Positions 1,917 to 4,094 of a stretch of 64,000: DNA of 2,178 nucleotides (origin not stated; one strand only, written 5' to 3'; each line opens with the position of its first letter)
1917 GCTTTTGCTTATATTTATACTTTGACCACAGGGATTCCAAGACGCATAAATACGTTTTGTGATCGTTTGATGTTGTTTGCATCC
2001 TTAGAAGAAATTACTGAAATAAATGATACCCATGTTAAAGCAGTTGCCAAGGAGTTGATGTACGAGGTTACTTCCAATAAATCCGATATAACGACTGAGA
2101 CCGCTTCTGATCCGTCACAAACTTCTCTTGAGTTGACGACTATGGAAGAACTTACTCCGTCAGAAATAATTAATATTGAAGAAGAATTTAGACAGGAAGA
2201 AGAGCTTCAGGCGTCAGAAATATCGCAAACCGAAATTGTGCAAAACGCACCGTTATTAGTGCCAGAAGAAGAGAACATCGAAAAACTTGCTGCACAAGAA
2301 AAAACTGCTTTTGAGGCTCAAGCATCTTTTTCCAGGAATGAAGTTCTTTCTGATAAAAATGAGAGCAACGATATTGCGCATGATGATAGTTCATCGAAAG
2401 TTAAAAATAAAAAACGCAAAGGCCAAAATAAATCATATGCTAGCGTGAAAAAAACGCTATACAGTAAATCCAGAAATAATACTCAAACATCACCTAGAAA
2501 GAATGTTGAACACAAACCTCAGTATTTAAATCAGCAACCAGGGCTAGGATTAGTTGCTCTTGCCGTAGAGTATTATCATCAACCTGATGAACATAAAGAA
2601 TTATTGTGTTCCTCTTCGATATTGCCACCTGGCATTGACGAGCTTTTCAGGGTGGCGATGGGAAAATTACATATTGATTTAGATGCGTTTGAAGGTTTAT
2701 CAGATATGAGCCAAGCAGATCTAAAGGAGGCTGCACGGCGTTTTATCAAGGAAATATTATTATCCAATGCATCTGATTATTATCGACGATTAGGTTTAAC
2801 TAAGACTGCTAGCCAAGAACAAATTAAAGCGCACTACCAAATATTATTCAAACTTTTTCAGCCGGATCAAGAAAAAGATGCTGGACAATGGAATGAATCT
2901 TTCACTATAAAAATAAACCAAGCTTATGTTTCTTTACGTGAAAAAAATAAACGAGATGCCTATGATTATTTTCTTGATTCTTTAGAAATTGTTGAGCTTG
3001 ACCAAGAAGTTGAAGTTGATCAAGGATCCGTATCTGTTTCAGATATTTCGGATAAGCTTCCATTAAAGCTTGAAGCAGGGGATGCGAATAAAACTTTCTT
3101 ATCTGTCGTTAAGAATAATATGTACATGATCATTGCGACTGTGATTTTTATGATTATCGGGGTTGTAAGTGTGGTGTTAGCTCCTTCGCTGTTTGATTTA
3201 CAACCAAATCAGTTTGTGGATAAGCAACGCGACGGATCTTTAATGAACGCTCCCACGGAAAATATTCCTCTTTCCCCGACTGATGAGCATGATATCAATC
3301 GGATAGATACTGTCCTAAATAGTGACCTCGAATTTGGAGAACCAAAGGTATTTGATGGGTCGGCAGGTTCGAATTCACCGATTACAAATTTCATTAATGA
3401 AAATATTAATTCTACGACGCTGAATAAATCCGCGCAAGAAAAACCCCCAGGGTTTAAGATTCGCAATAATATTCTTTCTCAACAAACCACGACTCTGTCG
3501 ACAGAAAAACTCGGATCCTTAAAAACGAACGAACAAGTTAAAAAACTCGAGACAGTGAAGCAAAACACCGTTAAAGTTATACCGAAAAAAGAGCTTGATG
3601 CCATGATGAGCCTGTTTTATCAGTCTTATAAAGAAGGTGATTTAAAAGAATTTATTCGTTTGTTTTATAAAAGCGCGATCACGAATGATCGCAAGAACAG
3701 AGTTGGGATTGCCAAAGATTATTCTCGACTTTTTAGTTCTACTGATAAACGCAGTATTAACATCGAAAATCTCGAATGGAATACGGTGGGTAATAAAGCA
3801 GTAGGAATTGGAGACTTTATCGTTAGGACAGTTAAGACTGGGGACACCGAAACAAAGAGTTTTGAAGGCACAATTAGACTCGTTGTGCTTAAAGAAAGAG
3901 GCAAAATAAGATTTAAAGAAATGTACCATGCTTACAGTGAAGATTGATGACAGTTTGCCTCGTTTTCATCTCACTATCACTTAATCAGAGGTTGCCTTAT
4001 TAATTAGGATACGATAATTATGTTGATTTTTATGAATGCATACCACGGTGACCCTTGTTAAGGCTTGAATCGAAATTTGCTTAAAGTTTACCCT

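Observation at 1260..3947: ExeA-like AAA ATPase carrying an internal J-like domain with HPD replaced by QPD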

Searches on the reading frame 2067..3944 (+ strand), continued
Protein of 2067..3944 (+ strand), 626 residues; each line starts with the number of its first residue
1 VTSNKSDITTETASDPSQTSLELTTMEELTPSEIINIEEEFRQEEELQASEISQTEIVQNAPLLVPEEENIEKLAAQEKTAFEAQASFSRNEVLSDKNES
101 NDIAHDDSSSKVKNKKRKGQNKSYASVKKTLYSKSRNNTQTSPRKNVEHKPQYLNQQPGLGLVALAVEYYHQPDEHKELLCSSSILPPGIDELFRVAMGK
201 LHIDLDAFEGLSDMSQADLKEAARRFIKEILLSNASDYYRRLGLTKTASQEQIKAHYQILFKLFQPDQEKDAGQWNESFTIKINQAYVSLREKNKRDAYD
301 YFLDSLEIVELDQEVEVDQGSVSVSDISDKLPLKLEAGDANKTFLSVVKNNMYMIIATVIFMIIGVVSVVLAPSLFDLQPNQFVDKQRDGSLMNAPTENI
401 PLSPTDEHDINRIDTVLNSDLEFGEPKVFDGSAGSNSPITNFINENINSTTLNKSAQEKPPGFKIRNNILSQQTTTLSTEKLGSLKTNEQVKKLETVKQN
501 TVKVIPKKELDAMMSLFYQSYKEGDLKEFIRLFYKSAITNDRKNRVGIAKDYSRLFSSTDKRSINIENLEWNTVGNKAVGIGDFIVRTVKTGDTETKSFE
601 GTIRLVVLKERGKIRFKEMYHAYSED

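Call 62: search_protein_families(library=ncbifam, proteins=[P0239, P0170, P0132, P0131, P0174], max_evalue=0.001)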
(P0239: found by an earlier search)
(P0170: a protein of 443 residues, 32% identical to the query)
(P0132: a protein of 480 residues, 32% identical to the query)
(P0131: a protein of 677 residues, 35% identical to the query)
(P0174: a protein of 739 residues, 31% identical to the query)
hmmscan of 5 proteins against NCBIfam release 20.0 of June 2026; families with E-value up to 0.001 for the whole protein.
P0239 (514 aa): 11 families
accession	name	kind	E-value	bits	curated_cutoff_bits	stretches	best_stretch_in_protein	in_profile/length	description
TIGR02349.1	DnaJ_bact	equivalog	1.8e-10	40.8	377.2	1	74-145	2-72/354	molecular chaperone DnaJ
NF037946.1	terminal_TopJ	equivalog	2.6e-09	36.1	300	1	74-136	7-67/810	terminal organelle assembly protein TopJ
NF010872.0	PRK14279.1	equivalog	3.3e-08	33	556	1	73-143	10-79/394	molecular chaperone DnaJ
NF008035.0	PRK10767.1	subfamily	4.3e-08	32.6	338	1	73-137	5-68/374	molecular chaperone DnaJ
NF010894.0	PRK14301.1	equivalog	7e-08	31.9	548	1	73-137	5-68/373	chaperone protein DnaJ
NF010885.0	PRK14292.1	equivalog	1.4e-07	30.8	585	1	73-137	3-65/371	chaperone protein DnaJ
TIGR03835.1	termin_org_DnaJ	equivalog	5e-07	28.5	512.25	1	74-136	4-64/871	terminal organelle assembly protein TopJ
NF010892.0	PRK14299.1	equivalog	5.4e-07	29.1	392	1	74-138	6-68/291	chaperone protein DnaJ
NF010874.0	PRK14281.1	equivalog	1.4e-06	27.7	619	1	74-137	5-67/397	chaperone protein DnaJ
NF050028.1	CldAdptActJ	equivalog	2.3e-06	28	150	1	73-135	3-69/93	cold adaptation protein ActJcold adaptation protein ActJ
NF010871.0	PRK14278.1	equivalog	1.4e-05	24.1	502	1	74-136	5-65/378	molecular chaperone DnaJ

P0170 (443 aa): 13 families
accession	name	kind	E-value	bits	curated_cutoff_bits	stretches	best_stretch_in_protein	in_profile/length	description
TIGR02349.1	DnaJ_bact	equivalog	1.4e-11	44.4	377.2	1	84-148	1-64/354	molecular chaperone DnaJ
NF010892.0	PRK14299.1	equivalog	4.3e-10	39.3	392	1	83-148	4-67/291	chaperone protein DnaJ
NF008035.0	PRK10767.1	subfamily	1.9e-09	37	338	1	82-148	3-68/374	molecular chaperone DnaJ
NF010885.0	PRK14292.1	equivalog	5.3e-09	35.5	585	1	83-148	2-65/371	chaperone protein DnaJ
NF037946.1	terminal_TopJ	equivalog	1.9e-08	33.3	300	1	83-147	5-67/810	terminal organelle assembly protein TopJ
NF010871.0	PRK14278.1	equivalog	3.1e-08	32.9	502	1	83-148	3-66/378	molecular chaperone DnaJ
NF010874.0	PRK14281.1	equivalog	1.3e-07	31.1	619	1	83-148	3-67/397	chaperone protein DnaJ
NF010894.0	PRK14301.1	equivalog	1.5e-07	30.7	548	1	82-148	3-68/373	chaperone protein DnaJ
TIGR03835.1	termin_org_DnaJ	equivalog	1.8e-07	30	512.25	1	84-147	3-64/871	terminal organelle assembly protein TopJ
NF010872.0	PRK14279.1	equivalog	7.9e-07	28.5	556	1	82-149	8-74/394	molecular chaperone DnaJ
NF050028.1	CldAdptActJ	equivalog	1.2e-06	28.9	150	1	84-146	3-69/93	cold adaptation protein ActJcold adaptation protein ActJ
NF002935.0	PRK03578.1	equivalog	5.1e-06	27.1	198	1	81-154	4-83/176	Fe-S protein assembly co-chaperone HscB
NF003449.0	PRK05014.1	equivalog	0.0002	21.5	189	1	86-146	4-70/172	co-chaperone HscB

P0132 (480 aa): 13 families
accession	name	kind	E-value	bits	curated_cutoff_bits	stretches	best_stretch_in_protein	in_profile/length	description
TIGR02349.1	DnaJ_bact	equivalog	1.9e-13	50.6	377.2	1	84-158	1-74/354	molecular chaperone DnaJ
NF037946.1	terminal_TopJ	equivalog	4.8e-12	45.2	300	1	84-147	6-67/810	terminal organelle assembly protein TopJ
NF010892.0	PRK14299.1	equivalog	1.9e-11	43.8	392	1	84-153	5-72/291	chaperone protein DnaJ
NF008035.0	PRK10767.1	subfamily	2.6e-11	43.2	338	1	83-153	4-73/374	molecular chaperone DnaJ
NF010885.0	PRK14292.1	equivalog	6.6e-11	41.8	585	1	83-153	2-69/371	chaperone protein DnaJ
TIGR03835.1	termin_org_DnaJ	equivalog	2.6e-10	39.3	512.25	1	84-147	3-64/871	terminal organelle assembly protein TopJ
NF010894.0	PRK14301.1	equivalog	1e-09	37.9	548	1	84-155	5-75/373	chaperone protein DnaJ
NF010874.0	PRK14281.1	equivalog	4e-09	36.1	619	1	84-157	4-75/397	chaperone protein DnaJ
NF010871.0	PRK14278.1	equivalog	4.1e-09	35.8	502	1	83-148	3-66/378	molecular chaperone DnaJ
NF010872.0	PRK14279.1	equivalog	1.9e-07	30.6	556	1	84-149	10-74/394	molecular chaperone DnaJ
NF050028.1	CldAdptActJ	equivalog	3e-06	27.6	150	1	84-146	3-69/93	cold adaptation protein ActJcold adaptation protein ActJ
NF007618.0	PRK10266.1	equivalog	9.5e-05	22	403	1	84-148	5-67/306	curved DNA-binding protein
NF003449.0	PRK05014.1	equivalog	0.00042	20.5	189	1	95-166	15-91/172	co-chaperone HscB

P0131 (677 aa): 5 families
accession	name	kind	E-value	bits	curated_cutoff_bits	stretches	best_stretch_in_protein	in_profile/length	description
TIGR02349.1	DnaJ_bact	equivalog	2.1e-07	30.6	377.2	1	75-158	1-84/354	molecular chaperone DnaJ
NF010892.0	PRK14299.1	equivalog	6e-07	29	392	1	75-150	5-79/291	chaperone protein DnaJ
NF008035.0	PRK10767.1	subfamily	3.1e-06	26.5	338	1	75-152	5-82/374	molecular chaperone DnaJ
NF010872.0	PRK14279.1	equivalog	0.00078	18.7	556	0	75-148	10-82/394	molecular chaperone DnaJ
NF010871.0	PRK14278.1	equivalog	0.00078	18.4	502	0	75-143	4-70/378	molecular chaperone DnaJ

P0174 (739 aa): 105 families (the best 25 are shown)
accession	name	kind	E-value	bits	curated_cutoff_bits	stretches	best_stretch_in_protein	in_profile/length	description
NF007135.0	PRK09581.1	equivalog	8e-20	71.1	474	1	237-369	4-131/457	PleD family two-component system response regulator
NF007928.2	PRK10643.1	equivalog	3.4e-16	59.5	330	1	237-366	2-124/216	two-component system response regulator PmrA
NF047654.1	DiguCycDgcRLepto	equivalog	3.5e-16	59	500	1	237-381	4-146/295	diguanylate cyclase DgcR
NF041734.1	resp_reg_RppA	equivalog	5.5e-16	58.6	250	1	237-363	2-123/229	two-component system response regulator RppA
NF008099.0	PRK10841.1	equivalog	4.3e-15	54.6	920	1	224-356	813-940/949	two-component system sensor histidine kinase RcsC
NF045991.1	RespRegCtrARhodob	equivalog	4.7e-15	55.9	350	1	237-353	2-114/224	response regulator transcription factor CtrA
TIGR01818.1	ntrC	equivalog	1.1e-14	54.1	558.6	1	238-363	1-122/463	nitrogen regulation protein NR(I)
TIGR02154.1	PhoB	equivalog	1.6e-14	53.8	296.2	1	237-358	4-123/226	phosphate regulon transcriptional regulator PhoB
NF053854.1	RespRegPhoBBctds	equivalog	4e-14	52.5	270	1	238-363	1-123/225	two-component system response regulator PhoB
NF045944.1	ResRegRpaBCyano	equivalog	1.1e-13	51.1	330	1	239-365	1-122/229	response regulator transcription factor RpaB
NF040689.1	MtrAB_MtrA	equivalog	1.5e-13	50.6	300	1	238-360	1-118/219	MtrAB system response regulator MtrA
NF006900.1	PRK09390.1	equivalog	1.7e-13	50.6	255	1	236-359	5-124/203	response regulator FixJ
NF001965.0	PRK00742.1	subfamily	2e-13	50.3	293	1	237-374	5-140/357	chemotaxis-specific protein-glutamate methyltransferase CheB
NF008199.0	PRK10955.1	equivalog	2.8e-13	50.3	341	1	237-364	3-125/232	envelope stress response regulator transcription factor CpxR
NF007969.0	PRK10693.1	equivalog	3.1e-13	49.4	329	1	237-343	9-111/337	two-component system response regulator RssB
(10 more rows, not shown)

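Call 77: find_encoding_contigs(protein=P0123, flank=8000, max_places=1)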
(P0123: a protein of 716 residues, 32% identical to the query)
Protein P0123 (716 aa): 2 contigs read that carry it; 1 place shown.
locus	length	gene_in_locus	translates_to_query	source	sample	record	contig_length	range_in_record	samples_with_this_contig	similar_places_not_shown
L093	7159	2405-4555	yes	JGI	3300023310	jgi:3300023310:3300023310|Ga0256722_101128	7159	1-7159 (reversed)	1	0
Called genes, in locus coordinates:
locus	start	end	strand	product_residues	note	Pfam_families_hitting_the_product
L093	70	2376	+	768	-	PF02706:Wzz, PF13807:GNVR, PF01656:CbiA, PF10609:ParA (weak), PF13614:AAA_31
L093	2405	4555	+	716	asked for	PF00226:DnaJ, PF12680:SnoaL_2 (faint)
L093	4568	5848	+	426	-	-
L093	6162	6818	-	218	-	PF00027:cNMP_binding, PF13545:HTH_Crp_2, PF00325:Crp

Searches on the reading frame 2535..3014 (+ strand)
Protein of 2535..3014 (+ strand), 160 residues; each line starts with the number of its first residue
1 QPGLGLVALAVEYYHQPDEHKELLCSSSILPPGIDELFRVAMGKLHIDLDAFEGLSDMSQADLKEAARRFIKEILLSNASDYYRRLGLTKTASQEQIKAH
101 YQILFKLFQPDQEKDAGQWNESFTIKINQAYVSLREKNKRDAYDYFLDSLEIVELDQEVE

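Call 30: predict_structure(alignment_id=A1)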
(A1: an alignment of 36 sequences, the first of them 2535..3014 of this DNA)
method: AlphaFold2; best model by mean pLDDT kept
length: 160 residues; sequences in the alignment: 36
mean_pLDDT: 91.0   pTM: 0.85
mean pLDDT of the five models: 91.0, 90.1, 89.1, 88.5, 88.4
residues with pLDDT >= 90: 117; 70-90: 36; 50-70: 7; < 50: 0
segments of 3 or more residues with pLDDT < 50: none
pLDDT, mean of each block of 10 residues (from residue 1): 86 95 89 95 92 85 96 96 96 97 93 75 95 97 94 75
secondary structure, 60 per line:
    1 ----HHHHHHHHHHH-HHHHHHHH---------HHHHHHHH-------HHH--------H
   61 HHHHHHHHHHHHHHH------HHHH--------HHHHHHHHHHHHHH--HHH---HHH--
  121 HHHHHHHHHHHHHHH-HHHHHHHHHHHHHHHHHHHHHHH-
elements in order: H5-15 H17-24 H34-41 H60-75 H82-85 H94-107 H121-135 H137-159

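Call 32: fold_search(model_id=the predicted structure, library=pdb)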
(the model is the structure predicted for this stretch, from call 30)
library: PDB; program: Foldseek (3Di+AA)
matches with E <= 10: 348; with E <= 0.001: 0
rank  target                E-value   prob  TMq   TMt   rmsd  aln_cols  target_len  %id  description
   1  4wb7_A                2.6e-03  1.00  0.42  0.17   1.9        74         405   32  Crystal structure of a chimeric fusion of human DnaJ (Hsp40) and cAMP-dependent protein kinase A (catalytic alpha subu (released 2015-01-21)
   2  8fe5_A                3.7e-03  1.00  0.41  0.17   2.2        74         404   32  Structure of J-PKAc chimera complexed with Aplithianine B (released 2023-10-18)
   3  8fe2_A                5.1e-03  1.00  0.40  0.17   2.2        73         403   33  Structure of J-PKAc chimera complexed with Aplithianine A (released 2023-10-18)
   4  2ctp_MODEL_1_A        7.5e-03  1.00  0.38  0.73   2.3        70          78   37  Solution structure of J-domain from human DnaJ subfamily B menber 12 (released 2005-11-24)
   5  2och                  9.2e-03  1.00  0.35  0.83   2.6        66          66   32  J-domain of dnj-12 from Caenorhabditis elegans (released 2007-01-23)
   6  6rzy_A                9.7e-03  1.00  0.37  0.82   1.9        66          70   32  Plasmodium falciparum PFA0660w Hsp40 co-chaperone J-domain (released 2019-10-02)
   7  8fe2_B                1.0e-02  1.00  0.41  0.17   2.1        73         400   33  Structure of J-PKAc chimera complexed with Aplithianine A (released 2023-10-18)
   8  2dmx_MODEL_1_A        1.1e-02  1.00  0.39  0.65   2.2        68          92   34  Solution structure of the J domain of DnaJ homolog subfamily B member 8 (released 2006-10-24)
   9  2dn9_MODEL_1_A        1.4e-02  1.00  0.39  0.75   2.4        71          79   39  Solution structure of J-domain from the DnaJ homolog, human Tid1 protein (released 2006-10-25)
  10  9dyv_MODEL_1_A        1.4e-02  1.00  0.36  0.49   2.7        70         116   36  Assembly and functional mechanisms of the Hsp70-Hsp40 chaperone machinery (released 2025-10-22)
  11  5nro_B                1.9e-02  1.00  0.33  0.78   2.3        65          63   31  Structure of full-length DnaK with bound J-domain (released 2018-01-17)
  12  4j7z_A                2.0e-02  1.00  0.36  0.55   2.3        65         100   38  Thermus thermophilus DNAJ J- and G/F-DOMAINS (released 2013-07-31)
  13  4j7z_C                2.1e-02  1.00  0.36  0.54   2.2        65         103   38  Thermus thermophilus DNAJ J- and G/F-DOMAINS (released 2013-07-31)
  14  6iws_MODEL_1_A        2.2e-02  1.00  0.38  0.79   1.7        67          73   39  Solution structure of the J-domain of Tid1, a Mitochondrial Hsp40/DnaJ Protein (released 2019-12-11)
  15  2cug_MODEL_1_A        2.2e-02  1.00  0.36  0.62   2.1        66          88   42  Solution structure of the J domain of the pseudo DnaJ protein, mouse hypothetical mKIAA0962 (released 2005-11-26)
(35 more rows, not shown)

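Call 33: search_solved_structures(query=A1, max_evalue=0.001, show_alignments=2)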
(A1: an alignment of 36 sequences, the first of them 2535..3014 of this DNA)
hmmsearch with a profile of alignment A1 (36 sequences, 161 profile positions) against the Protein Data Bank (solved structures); distinct sequences matched with E-value up to 0.001: 59.
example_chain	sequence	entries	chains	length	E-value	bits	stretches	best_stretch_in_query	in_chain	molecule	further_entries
9dyv_A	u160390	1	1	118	4.4e-13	52.3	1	77-146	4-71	Chaperone protein DnaJ 2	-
4j7z_A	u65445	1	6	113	7.4e-13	51.6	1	79-146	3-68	Chaperone protein DnaJ 2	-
2ctp_A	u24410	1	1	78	7.6e-13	51.5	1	78-148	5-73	DnaJ homolog subfamily B member 12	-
6psi_A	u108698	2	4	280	3.4e-12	49.4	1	77-146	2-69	Chaperone protein DnaJ 2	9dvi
2cug_A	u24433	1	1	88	3.7e-12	49.3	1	81-146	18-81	mKIAA0962 protein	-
2dn9_A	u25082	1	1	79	1.2e-11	47.6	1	78-146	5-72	DnaJ homolog subfamily A member 3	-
4j80_A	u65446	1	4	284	2.2e-11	46.8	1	77-146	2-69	Chaperone protein DnaJ 2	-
2dmx_A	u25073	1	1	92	2.8e-11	46.5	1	79-145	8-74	DnaJ homolog subfamily B member 8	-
6u3r_A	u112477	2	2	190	8.6e-11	44.9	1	81-146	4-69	DnaJ homolog subfamily B member 6,DnaJ homolog subfamily B member 6 | DnaJ homolog subfamily B member 6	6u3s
6iws_A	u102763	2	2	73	1.3e-10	44.3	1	78-145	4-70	DnaJ homolog subfamily A member 3, mitochondrial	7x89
2och_A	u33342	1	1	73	2.1e-10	43.6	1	77-145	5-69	Hypothetical protein dnj-12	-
1bqz_A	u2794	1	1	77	2.9e-10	43.2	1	79-147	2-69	DNAJ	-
2ej7_A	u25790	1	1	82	3.8e-10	42.8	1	80-146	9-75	HCG3 gene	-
5nro_B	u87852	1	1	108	5.7e-10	42.2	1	79-147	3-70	Chaperone protein DnaJ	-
1bq0_A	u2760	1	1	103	6.9e-10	41.9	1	79-147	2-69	DNAJ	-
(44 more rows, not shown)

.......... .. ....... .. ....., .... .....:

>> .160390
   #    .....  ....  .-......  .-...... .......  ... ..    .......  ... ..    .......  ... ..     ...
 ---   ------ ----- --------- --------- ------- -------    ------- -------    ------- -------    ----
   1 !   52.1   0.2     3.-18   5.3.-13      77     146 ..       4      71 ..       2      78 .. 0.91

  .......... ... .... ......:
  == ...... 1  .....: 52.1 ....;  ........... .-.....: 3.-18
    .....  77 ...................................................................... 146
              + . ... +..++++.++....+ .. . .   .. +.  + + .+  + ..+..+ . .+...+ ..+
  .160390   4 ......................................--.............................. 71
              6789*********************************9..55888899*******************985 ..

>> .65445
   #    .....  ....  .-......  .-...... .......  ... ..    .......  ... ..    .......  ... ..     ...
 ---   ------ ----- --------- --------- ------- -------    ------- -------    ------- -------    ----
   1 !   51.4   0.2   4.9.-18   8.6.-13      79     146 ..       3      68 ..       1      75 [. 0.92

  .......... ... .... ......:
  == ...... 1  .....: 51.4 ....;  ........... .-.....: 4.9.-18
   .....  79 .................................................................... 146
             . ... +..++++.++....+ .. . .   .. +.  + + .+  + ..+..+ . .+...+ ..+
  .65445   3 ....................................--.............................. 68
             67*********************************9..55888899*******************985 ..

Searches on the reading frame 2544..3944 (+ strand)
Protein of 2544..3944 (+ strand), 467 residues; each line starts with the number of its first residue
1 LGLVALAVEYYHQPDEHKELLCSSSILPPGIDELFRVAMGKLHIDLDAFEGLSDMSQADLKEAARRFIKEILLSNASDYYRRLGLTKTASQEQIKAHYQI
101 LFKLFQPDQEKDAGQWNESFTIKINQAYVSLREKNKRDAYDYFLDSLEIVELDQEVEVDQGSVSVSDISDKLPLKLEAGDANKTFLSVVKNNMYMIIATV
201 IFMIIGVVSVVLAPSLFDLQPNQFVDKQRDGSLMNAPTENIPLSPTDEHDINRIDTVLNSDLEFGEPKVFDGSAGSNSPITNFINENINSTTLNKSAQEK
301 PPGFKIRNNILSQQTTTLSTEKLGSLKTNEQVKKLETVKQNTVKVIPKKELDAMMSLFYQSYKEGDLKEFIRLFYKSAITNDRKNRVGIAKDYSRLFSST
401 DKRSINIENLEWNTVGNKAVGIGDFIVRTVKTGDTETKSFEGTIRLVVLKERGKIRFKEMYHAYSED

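Call 5: find_homologous_proteins(query=window:2544-3944:+, max_evalue=0.001)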
Query seq(467 aa): 8000 candidates shared short words with the query, none scored E <= 0.001.
